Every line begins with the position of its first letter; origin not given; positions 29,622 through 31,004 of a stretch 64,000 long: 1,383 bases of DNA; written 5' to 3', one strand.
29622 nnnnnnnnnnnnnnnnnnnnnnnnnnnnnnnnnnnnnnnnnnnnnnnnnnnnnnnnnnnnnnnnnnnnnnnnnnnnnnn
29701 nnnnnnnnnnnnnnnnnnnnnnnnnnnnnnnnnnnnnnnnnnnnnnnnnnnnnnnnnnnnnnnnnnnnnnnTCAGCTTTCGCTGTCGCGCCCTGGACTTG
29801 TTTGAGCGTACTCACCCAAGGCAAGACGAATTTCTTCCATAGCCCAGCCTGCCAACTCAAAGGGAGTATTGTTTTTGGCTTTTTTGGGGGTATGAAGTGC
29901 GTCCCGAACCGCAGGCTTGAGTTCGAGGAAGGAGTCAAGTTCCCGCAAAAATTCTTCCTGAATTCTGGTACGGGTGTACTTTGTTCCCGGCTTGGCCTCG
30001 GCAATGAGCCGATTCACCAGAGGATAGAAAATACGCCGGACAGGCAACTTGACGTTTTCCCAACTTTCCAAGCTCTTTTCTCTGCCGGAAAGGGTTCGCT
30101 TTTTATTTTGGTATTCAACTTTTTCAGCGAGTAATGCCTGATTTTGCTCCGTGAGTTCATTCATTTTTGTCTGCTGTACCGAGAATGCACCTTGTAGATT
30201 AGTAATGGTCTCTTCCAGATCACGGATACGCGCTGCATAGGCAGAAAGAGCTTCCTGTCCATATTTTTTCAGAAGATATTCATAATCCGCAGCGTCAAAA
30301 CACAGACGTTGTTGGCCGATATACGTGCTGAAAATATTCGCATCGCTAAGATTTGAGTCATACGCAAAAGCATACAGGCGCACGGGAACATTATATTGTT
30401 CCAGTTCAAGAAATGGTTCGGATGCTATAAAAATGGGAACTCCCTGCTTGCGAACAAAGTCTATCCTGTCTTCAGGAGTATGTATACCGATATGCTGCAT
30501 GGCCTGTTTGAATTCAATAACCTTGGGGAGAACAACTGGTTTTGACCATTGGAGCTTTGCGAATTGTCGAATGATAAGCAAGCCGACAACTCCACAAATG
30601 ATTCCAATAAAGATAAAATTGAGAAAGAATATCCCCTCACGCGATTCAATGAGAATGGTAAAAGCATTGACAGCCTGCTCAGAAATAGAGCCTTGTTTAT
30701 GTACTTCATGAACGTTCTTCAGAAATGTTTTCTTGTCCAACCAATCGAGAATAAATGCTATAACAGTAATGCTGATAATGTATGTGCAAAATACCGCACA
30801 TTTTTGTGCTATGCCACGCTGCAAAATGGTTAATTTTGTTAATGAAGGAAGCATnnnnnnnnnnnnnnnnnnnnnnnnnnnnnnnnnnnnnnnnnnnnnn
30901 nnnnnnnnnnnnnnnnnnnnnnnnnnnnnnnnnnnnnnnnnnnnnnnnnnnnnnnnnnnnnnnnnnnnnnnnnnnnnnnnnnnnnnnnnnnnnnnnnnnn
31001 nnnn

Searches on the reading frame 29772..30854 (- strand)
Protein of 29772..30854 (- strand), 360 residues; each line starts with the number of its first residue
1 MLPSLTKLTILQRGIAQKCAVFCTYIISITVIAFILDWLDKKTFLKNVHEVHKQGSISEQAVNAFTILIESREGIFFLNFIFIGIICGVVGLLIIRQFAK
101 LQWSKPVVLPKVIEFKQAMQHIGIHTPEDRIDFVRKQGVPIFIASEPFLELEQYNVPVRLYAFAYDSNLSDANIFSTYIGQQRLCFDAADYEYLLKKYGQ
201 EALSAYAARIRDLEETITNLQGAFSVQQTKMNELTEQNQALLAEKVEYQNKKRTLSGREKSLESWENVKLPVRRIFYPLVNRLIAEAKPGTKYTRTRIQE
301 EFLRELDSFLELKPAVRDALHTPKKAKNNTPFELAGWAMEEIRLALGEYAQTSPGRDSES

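Call 3: search_protein_families(library=pfam, proteins=[window:29772-30854:-], max_evalue=0.01)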
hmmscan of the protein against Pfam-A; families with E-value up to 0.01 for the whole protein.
window:29772-30854:- (360 aa): 1 family
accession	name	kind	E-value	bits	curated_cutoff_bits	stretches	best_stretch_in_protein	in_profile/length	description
PF00038.26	Filament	-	0.0099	16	40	0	189-263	177-251/313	Intermediate filament protein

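Call 4: search_protein_families(library=padloc, proteins=[window:29772-30854:-], max_evalue=0.1)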
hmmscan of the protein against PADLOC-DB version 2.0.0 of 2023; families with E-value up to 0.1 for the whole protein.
window:29772-30854:- (360 aa): 0 families

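Call 5: find_homologous_proteins(query=window:29772-30854:-, max_evalue=0.001)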
Query window:29772-30854:- (360 aa): 56 proteins with E <= 0.001 among 2564 candidates.
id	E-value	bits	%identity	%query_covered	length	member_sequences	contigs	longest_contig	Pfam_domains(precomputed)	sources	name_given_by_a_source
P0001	4.8e-223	758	96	100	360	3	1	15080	-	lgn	-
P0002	2.1e-222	756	94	100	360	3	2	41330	-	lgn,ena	-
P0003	1.4e-221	753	95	100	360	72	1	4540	-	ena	-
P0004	7.8e-220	747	94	100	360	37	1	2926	-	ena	-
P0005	3.9e-219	745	94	100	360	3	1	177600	-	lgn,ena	-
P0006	7.8e-216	734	93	100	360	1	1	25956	-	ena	-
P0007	2.8e-215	732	92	100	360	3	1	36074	-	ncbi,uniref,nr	ncbi:hypothetical protein [Desulfovibrio sp. ZJ369]|uniref:hypothetical protein n=1 Tax=Desulfovibri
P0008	5.8e-215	731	92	100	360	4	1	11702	-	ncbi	-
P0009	1.0e-206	704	87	100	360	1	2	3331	-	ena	-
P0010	1.6e-204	697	86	100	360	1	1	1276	-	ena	-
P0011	2.1e-203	693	86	100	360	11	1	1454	-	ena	-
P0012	2.3e-203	693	85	100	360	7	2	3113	-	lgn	-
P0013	4.0e-203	692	86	100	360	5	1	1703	-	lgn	-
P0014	3.2e-199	679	83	100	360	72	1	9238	-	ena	-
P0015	2.5e-196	670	83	100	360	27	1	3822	-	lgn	-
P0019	4.7e-152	524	67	100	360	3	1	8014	-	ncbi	-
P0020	6.5e-140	484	63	100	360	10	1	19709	-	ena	-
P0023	1.2e-135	470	88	67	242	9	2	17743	-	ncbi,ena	-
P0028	1.6e-102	361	48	98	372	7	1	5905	-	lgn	-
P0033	9.2e-97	343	47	98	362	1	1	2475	-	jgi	jgi:regulator of replication initiation timing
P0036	4.5e-95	337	45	97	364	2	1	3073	PF07558.17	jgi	jgi:hypothetical protein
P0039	7.0e-89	317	44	97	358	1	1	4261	PF25014.2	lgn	-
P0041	4.2e-87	311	42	98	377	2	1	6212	-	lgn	-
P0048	3.8e-62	229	38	98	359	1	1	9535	-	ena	-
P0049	4.2e-62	229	39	97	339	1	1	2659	PF28533.1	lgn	-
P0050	6.2e-59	218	39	97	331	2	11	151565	PF28533.1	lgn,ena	-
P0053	3.4e-44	170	83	28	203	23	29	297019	-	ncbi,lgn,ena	-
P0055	1.2e-20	92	29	75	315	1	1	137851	-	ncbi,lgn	-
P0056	6.0e-19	87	29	71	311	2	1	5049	-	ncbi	-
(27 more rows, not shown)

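Call 6: search_protein_families(library=ncbifam, proteins=[window:29772-30854:-], max_evalue=0.1)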
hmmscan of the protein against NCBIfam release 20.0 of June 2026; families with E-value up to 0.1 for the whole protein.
window:29772-30854:- (360 aa): 2 families
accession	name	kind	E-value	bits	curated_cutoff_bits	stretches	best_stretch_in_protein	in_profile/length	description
NF040738.1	nickel_Mua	equivalog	0.036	14.1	75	1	188-294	34-136/185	nickel-binding protein Mua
TIGR03495.1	phage_LysB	equivalog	0.082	13.2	92.75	0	201-271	33-103/135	Rz-like lysis system protein LysB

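Call 7: search_protein_families(library=phrogs, proteins=[window:29772-30854:-], max_evalue=0.1)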
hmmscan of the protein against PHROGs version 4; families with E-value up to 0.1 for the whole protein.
window:29772-30854:- (360 aa): 2 families
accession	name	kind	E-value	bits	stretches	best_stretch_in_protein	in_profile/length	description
phrog_95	-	integration and excision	0.043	13.4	1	190-267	439-520/651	integrase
phrog_6633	-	tail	0.064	14.3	0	216-256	15-54/61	tail protein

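Call 9: search_protein_families(library=pfam, proteins=[P0049, P0050, P0039, P0055, P0056, P0036], max_evalue=0.1)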
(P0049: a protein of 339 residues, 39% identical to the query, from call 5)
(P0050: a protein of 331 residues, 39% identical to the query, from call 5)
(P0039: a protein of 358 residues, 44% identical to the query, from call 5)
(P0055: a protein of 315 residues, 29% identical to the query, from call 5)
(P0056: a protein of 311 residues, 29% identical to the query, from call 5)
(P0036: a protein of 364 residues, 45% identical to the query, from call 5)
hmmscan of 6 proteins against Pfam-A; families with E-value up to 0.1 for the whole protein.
P0049 (339 aa): 1 family
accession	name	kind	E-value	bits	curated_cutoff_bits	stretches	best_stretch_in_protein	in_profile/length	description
PF07558.16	Shugoshin_N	-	0.0034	17.6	30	0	199-223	15-39/45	Shugoshin N-terminal coiled-coil region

P0050 (331 aa): 5 families
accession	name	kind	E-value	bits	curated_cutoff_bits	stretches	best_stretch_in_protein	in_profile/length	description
PF00170.26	bZIP_1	-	0.0046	17.5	27.6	1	176-213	26-63/64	bZIP transcription factor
PF04977.20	DivIC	-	0.0067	16.6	28.9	1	166-211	14-59/80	Septum formation initiator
PF25450.1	Rab11-FIP3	-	0.0079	16.9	31.9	1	172-232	57-117/125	Rab11-FIP3-like domain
PF02183.23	HALZ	-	0.029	15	28.1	1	181-214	3-36/43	Homeobox associated leucine zipper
PF15665.10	FAM184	-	0.08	13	32.7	0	122-189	42-109/211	Family with sequence similarity 184, A and B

P0039 (358 aa): 7 families
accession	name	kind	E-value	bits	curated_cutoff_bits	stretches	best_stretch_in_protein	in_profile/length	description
PF25014.1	NET2A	-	5.9e-06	26.7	33.1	1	187-254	111-180/235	NET2A-like domain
PF16559.10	GIT_CC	-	0.0048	17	28.7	1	217-257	20-60/66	GIT coiled-coil Rho guanine nucleotide exchange factor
PF07558.16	Shugoshin_N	-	0.0068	16.7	30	0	221-246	15-40/45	Shugoshin N-terminal coiled-coil region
PF06810.17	Phage_scaffold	-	0.013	15.9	35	1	184-264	11-94/170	Phage capsid assembly scaffolding protein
PF01105.29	EMP24_GP25L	-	0.024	15.1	25.9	1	174-258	69-142/182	emp24/gp25L/p24 family/GOLD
PF18397.6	IKBKB_SDD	-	0.031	14.1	25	1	196-257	109-168/275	IQBAL scaffold dimerization domain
PF12329.13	TMF_DNA_bd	-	0.078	13.4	35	0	206-252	26-72/74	TATA element modulatory factor 1 DNA binding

P0055 (315 aa): 2 families
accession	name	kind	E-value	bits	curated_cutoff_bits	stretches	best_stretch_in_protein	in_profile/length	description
PF23080.1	DUF7046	-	0.044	14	27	1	1-78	6-78/172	Domain of unknown function (DUF7046)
PF08286.16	Spc24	-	0.06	14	25.3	0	173-232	3-61/109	Spc24 subunit of Ndc80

P0056 (311 aa): 0 families

P0036 (364 aa): 3 families
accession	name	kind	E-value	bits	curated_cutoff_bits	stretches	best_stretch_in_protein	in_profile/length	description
PF07558.16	Shugoshin_N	-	1.3e-05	25.3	30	1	222-249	16-43/45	Shugoshin N-terminal coiled-coil region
PF06156.18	YabA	-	0.022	15.8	30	1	211-262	13-64/103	Initiation control protein YabA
PF25450.1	Rab11-FIP3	-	0.084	13.6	31.9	0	200-263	55-118/125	Rab11-FIP3-like domain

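Call 13: find_encoding_contigs(protein=P0005, flank=10000, max_places=3)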
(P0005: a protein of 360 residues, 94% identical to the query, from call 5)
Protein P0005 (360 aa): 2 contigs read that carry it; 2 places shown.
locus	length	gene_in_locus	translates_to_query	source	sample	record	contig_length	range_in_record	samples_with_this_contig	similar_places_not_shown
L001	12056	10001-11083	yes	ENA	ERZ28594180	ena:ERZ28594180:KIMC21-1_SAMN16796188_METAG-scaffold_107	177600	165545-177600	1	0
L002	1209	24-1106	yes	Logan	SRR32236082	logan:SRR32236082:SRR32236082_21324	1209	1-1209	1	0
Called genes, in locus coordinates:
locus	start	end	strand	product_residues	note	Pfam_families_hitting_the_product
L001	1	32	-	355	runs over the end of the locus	PF01137:RTC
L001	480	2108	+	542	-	PF06956:RtcR, PF00158:Sigma54_activat, PF13191:AAA_16 (weak), PF14532:Sigma54_activ_2, PF00004:AAA (weak), PF07728:AAA_5 (weak), PF25601:AAA_lid_14 (weak)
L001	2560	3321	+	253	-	PF01925:TauE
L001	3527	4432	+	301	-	PF00892:EamA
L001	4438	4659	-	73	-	PF04102:SlyX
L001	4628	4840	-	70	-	-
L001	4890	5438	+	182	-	PF00730:HhH-GPD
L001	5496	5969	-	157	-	-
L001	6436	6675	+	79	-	-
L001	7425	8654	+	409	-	PF00589:Phage_integrase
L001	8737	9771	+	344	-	PF02661:Fic, PF21247:Fic-like_C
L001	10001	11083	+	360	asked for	-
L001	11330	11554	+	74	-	PF12728:HTH_17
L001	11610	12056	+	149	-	?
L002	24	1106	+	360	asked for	-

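Call 14: find_encoding_contigs(protein=P0050, flank=10000, max_places=4)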
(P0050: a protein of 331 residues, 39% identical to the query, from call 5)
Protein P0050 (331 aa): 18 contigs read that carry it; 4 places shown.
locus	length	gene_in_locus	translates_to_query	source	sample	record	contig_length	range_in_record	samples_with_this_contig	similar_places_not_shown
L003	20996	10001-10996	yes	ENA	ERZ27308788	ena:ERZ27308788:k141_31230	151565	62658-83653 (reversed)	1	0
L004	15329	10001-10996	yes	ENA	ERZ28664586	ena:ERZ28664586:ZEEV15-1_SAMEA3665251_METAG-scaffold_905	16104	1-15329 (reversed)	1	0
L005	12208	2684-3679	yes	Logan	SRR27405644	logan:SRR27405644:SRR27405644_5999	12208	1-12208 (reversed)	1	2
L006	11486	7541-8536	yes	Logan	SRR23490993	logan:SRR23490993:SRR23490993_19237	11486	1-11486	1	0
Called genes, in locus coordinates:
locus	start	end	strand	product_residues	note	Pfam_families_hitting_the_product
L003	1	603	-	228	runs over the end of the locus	PF09669:Phage_pRha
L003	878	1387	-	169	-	-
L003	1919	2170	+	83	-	-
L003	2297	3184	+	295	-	PF28554:DUF8437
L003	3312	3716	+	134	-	PF28555:Helicase_dom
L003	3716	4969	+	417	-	PF01464:SLT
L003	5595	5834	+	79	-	-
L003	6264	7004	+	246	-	PF02086:MethyltransfD12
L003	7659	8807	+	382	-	PF00589:Phage_integrase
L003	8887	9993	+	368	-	PF17761:DUF1016_N, PF06250:YhcG_C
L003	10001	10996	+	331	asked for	PF28533:DUF8429 (weak)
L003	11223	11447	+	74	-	PF12728:HTH_17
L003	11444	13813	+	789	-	PF19898:DUF6371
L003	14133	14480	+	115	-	PF21983:NikA-like, PF05713:MobC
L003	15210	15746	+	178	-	-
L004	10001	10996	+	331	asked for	PF28533:DUF8429 (weak)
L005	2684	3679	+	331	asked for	PF28533:DUF8429 (weak)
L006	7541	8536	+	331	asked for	PF28533:DUF8429 (weak)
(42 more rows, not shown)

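Call 15: find_encoding_contigs(protein=P0055, flank=10000, max_places=3)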
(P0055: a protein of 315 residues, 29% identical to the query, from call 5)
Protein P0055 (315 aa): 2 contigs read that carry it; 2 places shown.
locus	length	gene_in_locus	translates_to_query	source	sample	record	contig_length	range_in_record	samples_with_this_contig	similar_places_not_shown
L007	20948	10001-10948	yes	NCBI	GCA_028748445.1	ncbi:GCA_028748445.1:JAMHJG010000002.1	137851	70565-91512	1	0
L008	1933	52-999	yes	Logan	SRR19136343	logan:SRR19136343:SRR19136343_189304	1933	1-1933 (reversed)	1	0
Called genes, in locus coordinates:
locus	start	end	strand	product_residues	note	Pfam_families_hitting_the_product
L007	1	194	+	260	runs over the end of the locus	PF00460:Flg_bb_rod, PF22692:LlgE_F_G_D1, PF06429:Flg_bbr_C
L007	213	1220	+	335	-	PF13144:ChapFlgA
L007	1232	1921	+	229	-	PF02107:FlgH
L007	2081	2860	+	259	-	PF01177:Asp_Glu_race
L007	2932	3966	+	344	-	PF03480:DctP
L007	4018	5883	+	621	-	PF04290:DctQ, PF06808:DctM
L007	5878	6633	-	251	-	PF01925:TauE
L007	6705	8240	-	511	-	PF00496:SBP_bac_5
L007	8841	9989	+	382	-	PF22022:Phage_int_M (weak), PF00589:Phage_integrase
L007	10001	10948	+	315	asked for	-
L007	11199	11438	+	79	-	PF12728:HTH_17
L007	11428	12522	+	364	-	-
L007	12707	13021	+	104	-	PF21983:NikA-like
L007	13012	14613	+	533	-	PF03432:Relaxase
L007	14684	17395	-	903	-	-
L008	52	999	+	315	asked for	-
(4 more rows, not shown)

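Call 17: predict_structure(alignment_id=A1)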
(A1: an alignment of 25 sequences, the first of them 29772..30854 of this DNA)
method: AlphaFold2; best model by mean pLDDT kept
length: 360 residues; sequences in the alignment: 25
mean_pLDDT: 83.2   pTM: 0.47
mean pLDDT of the five models: 83.2, 82.9, 82.7, 81.9, 80.8
residues with pLDDT >= 90: 123; 70-90: 195; 50-70: 33; < 50: 9
segments of 3 or more residues with pLDDT < 50: 74-76, 355-360
pLDDT, mean of each block of 10 residues (from residue 1): 81 83 77 67 72 77 68 51 71 81 87 93 88 90 92 93 86 89 93 86 76 93 95 95 90 76 82 90 90 90 91 90 85 88 89 49
secondary structure, 60 per line:
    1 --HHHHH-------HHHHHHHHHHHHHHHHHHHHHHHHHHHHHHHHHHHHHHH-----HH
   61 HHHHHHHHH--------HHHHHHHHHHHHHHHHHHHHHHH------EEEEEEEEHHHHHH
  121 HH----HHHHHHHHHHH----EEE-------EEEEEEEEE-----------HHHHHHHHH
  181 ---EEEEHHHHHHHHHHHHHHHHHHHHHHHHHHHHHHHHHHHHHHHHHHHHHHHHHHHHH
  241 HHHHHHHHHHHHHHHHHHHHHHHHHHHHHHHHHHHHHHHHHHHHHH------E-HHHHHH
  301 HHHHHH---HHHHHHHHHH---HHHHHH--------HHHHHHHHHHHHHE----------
elements in order: H3-7 H15-53 H59-69 H78-100 E107-114 H115-122 H127-137 E142-144 E152-160 H172-180 E184-187 H188-286 H295-306 H310-319 H323-328 H337-349

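Call 20: find_related_loci(query=A2, collection=genome_contigs, flank=10000)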
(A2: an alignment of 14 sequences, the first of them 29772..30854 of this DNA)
Query A2 (360 aa) in genome_contigs; peptide patterns used: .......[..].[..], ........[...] (x = any residue, [..] = any of these).
50 stretches matched a pattern; 7 encode a relative of the query (tblastn E <= 1e-3); 7 distinct loci.
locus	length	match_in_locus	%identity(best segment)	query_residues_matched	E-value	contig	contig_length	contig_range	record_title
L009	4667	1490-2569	94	1-360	0e+0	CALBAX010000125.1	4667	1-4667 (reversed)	MAG TPA_asm: uncultured Desulfovibrio sp. isolate SRR8114105_bin.76_CONCOCT_v1.1_MAG genome assembly, contig: ERZ1740106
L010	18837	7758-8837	92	1-360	0e+0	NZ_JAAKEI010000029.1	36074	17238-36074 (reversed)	Desulfovibrio sp. ZJ369 Scaffold28_1, whole genome shotgun sequence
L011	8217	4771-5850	87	1-360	0e+0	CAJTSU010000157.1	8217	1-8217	MAG TPA_asm: uncultured Mailhella sp. isolate MGBC107932 genome assembly, contig: MGBC107932.157, whole genome shotgun s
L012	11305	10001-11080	83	1-360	0e+0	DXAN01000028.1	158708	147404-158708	MAG TPA_asm: Candidatus Mailhella merdigallinarum isolate CHK186-16707 CHK186__C305572_L158708_SAMEA5754830, whole genom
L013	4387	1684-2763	76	1-360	0e+0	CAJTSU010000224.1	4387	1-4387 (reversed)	MAG TPA_asm: uncultured Mailhella sp. isolate MGBC107932 genome assembly, contig: MGBC107932.224, whole genome shotgun s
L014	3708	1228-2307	35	1-360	1e-67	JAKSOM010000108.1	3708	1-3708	MAG: Acidaminococcaceae bacterium isolate Horse_feces177 MAG177_108, whole genome shotgun sequence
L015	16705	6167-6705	82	1-360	2e-49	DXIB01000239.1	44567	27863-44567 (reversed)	MAG TPA_asm: Candidatus Mailhella excrementigallinarum isolate 708 CHK119__C113481_L44567_SAMEA104467390, whole genome s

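Call 22: fold_search(model_id=the predicted structure, library=pdb)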
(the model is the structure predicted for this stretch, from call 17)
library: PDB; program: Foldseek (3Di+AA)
matches with E <= 10: 72; with E <= 0.001: 0
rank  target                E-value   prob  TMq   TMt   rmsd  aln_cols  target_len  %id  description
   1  6b87_A                1.6e+00  0.41  0.14  0.40   8.0        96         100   18  Crystal structure of transmembrane protein TMHC2_E (released 2018-03-14)
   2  9d2f_T                1.6e+00  0.03  0.10  0.07  16.8       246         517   13  3D structure and atomic model of RS3 of mouse respiratory cilia (released 2025-08-13)
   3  1f4k_A                1.8e+00  0.02  0.07  0.16  13.2       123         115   10  CRYSTAL STRUCTURE OF THE REPLICATION TERMINATOR PROTEIN/B-SITE DNA COMPLEX (released 2001-06-08)
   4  9m1n_C                1.9e+00  0.11  0.13  0.15  13.2       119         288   13  Cryo-EM structure of the TBC-DC-Arl2-alpha-beta-tubulin complex with GDP-AlFx (released 2025-10-22)
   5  4ybl_A                2.1e+00  0.06  0.12  0.25   7.6        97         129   10  Crystal structure of the stabilized inner domain of clade A/E HIV-1 gp120 in complex with the ADCC mediating ANTI-HIV- (released 2016-03-02)
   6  5xym_F                2.2e+00  0.02  0.07  0.12   9.4        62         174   14  Large subunit of Mycobacterium smegmatis (released 2017-09-27)
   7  8xyv_B                2.3e+00  0.08  0.09  0.22  10.2        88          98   14  De novo designed protein 0705-5 (released 2024-10-02)
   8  4oyd_B                2.3e+00  0.08  0.11  0.25  14.7        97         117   18  Crystal structure of a computationally designed inhibitor of an Epstein-Barr viral Bcl-2 protein (released 2014-07-09)
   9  1j0r_B                2.6e+00  0.02  0.07  0.14  13.1        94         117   14  Crystal structure of the replication termination protein mutant C110S (released 2003-11-20)
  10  2qyw                  2.8e+00  0.09  0.12  0.27  10.0        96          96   14  Crystal structure of mouse vti1b Habc domain (released 2007-11-27)
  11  8xyv_A                3.1e+00  0.06  0.08  0.21  11.2        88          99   12  De novo designed protein 0705-5 (released 2024-10-02)
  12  8p1p_A                3.3e+00  0.05  0.14  0.11  14.6       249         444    8  USP28 in complex with AZ1 (released 2024-05-22)
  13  1zzj_B                3.3e+00  0.04  0.10  0.29   8.2        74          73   18  Structure of the third KH domain of hnRNP K in complex with 15-mer ssDNA (released 2005-08-09)
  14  7sqc_W1               3.3e+00  0.03  0.14  0.07  39.0       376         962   10  Ciliary C1 central pair apparatus isolated from Chlamydomonas reinhardtii (released 2022-04-13)
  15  7sqc_W0               3.3e+00  0.02  0.13  0.06  41.4       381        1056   11  Ciliary C1 central pair apparatus isolated from Chlamydomonas reinhardtii (released 2022-04-13)
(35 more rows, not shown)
